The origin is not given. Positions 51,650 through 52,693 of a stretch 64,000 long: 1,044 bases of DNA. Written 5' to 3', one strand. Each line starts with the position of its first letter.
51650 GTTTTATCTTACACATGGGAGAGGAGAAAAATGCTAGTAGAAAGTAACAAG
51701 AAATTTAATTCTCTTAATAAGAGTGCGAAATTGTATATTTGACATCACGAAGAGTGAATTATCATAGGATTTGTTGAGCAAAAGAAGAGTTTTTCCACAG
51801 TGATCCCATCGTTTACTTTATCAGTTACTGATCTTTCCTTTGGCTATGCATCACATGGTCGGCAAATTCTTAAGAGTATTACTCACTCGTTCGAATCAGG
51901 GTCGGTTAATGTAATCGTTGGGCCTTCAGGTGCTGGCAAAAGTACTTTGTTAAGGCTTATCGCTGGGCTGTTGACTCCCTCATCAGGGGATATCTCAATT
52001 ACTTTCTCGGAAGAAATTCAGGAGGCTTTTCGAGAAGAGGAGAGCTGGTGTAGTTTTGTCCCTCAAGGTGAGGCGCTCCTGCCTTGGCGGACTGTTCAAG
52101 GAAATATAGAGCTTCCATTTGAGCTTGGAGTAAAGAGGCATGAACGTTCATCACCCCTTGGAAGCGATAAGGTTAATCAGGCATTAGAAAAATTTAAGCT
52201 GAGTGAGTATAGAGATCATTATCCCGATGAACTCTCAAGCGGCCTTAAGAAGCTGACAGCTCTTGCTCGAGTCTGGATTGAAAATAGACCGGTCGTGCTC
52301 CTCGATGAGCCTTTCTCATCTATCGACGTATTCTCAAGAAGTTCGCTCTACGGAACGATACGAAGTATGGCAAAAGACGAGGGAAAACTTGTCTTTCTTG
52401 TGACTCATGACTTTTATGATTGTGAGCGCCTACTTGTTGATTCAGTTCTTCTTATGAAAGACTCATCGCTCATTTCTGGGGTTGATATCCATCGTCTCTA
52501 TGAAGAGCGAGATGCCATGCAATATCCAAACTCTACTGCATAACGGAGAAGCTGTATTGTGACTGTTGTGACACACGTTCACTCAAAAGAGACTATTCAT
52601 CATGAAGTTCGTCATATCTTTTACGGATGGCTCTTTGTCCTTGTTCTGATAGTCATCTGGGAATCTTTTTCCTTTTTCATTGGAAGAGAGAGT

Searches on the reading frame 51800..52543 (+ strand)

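Call 84: search_protein_families(library=pfam, proteins=[window:51800-52543:+], max_evalue=0.001)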
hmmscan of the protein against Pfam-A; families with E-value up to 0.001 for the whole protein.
window:51800-52543:+ (247 aa): 9 families
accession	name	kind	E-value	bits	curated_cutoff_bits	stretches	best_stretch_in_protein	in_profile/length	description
PF00005.33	ABC_tran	-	4.5e-27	95.7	25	1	24-172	1-136/137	ABC transporter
PF13304.12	AAA_21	-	4.3e-14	53.7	27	2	92-204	220-299/304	AAA domain, putative AbiEii toxin, Type IV TA system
PF13166.12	AAA_13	-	1.4e-06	27.8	36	0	160-206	524-572/713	AAA domain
PF13476.12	AAA_23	-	7e-06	27.3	27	1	31-72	17-57/201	AAA domain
PF02463.25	SMC_N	-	4.9e-05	23.3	40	0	33-200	23-196/220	RecF/RecN/SMC N terminal domain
PF13555.12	AAA_29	-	6.3e-05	23.1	27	1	31-62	19-50/61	P-loop containing region of AAA domain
PF03193.22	RsgA_GTPase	-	7e-05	23.1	30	1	22-66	95-138/174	RsgA GTPase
PF20703.3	nSTAND1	-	0.00051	20.2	27.1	1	14-72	17-60/379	Novel STAND NTPase 1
PF25199.1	nSTAND_NTPase5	-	0.00088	19.6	34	0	22-80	27-86/145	Novel STAND NTPase 5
